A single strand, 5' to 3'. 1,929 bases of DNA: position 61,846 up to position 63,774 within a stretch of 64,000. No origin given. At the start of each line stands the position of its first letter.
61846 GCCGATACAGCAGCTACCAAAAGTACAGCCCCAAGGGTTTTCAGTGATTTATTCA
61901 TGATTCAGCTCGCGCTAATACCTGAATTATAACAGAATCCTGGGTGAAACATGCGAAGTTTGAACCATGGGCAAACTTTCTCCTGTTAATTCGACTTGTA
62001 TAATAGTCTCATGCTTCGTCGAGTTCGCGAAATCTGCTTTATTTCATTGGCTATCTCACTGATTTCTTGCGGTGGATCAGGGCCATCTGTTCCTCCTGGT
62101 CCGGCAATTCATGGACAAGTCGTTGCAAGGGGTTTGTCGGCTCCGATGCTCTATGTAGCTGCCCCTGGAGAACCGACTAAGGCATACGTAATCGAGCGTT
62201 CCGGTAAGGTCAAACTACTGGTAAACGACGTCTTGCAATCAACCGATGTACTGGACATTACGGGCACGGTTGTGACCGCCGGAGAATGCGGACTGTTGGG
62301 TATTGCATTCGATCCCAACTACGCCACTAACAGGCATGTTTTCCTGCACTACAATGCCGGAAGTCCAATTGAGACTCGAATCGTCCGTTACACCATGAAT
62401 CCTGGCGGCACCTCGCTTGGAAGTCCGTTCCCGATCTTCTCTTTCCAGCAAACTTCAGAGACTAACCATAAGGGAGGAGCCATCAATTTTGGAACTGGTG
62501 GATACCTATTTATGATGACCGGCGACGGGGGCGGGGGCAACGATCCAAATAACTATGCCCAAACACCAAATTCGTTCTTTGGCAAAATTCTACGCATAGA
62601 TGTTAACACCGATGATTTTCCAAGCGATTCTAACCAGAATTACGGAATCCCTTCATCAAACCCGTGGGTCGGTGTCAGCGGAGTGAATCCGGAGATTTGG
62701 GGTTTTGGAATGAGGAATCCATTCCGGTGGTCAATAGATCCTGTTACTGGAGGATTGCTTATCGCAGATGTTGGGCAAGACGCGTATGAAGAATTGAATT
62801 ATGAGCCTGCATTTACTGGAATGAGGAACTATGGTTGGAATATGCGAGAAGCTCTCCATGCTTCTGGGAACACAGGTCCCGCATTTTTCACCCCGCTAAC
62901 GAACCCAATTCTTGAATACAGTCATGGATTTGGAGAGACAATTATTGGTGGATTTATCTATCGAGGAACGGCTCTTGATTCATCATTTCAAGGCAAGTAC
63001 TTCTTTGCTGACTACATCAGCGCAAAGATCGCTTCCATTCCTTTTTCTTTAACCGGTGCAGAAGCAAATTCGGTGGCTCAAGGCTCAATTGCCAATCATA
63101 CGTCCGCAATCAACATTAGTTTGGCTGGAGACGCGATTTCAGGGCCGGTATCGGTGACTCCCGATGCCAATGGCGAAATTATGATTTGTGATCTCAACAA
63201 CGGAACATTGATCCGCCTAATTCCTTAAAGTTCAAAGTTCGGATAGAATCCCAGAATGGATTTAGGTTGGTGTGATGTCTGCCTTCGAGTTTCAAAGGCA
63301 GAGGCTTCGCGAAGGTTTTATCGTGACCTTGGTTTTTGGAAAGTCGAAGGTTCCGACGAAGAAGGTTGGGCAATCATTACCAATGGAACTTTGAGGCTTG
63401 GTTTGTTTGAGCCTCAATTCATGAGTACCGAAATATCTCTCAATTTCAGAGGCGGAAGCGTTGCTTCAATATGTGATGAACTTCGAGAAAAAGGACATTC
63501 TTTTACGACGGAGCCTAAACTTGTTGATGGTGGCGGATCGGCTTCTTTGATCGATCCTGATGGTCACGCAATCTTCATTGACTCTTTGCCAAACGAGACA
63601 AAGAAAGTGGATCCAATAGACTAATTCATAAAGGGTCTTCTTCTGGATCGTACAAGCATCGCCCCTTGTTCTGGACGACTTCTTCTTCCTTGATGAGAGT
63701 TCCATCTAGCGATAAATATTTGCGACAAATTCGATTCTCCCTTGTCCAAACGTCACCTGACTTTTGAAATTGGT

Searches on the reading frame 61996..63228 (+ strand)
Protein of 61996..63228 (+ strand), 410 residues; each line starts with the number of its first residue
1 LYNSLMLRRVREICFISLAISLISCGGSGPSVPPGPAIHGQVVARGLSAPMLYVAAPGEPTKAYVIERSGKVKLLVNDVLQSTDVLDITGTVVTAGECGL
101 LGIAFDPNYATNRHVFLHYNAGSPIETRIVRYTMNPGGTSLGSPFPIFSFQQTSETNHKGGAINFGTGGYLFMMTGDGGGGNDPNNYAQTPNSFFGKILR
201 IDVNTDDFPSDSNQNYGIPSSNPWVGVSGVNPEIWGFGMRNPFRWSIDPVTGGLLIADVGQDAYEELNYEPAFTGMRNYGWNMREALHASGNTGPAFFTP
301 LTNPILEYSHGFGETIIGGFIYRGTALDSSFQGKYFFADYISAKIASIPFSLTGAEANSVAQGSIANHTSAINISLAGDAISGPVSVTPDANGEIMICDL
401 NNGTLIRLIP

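Call 23: search_protein_families(library=pfam, proteins=[window:61996-63228:+], max_evalue=0.001)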
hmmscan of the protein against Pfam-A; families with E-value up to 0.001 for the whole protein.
window:61996-63228:+ (410 aa): 1 family
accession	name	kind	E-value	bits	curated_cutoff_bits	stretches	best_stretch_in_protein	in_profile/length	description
PF07995.17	GSDH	-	1.5e-32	113.6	25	1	62-349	14-287/332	Glucose / Sorbosone dehydrogenase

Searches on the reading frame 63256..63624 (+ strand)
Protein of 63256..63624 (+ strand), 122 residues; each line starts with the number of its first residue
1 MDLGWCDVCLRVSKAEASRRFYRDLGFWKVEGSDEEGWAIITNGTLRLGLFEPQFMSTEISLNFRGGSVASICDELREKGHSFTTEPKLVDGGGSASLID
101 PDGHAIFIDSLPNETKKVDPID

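Call 23: search_protein_families(library=pfam, proteins=[window:63256-63624:+], max_evalue=0.001)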
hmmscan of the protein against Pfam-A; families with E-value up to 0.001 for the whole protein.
window:63256-63624:+ (122 aa): 1 family
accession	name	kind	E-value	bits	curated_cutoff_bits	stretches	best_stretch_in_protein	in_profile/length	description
PF00903.31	Glyoxalase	-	1.2e-07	32.6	20.6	1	8-106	5-119/121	Glyoxalase/Bleomycin resistance protein/Dioxygenase superfamily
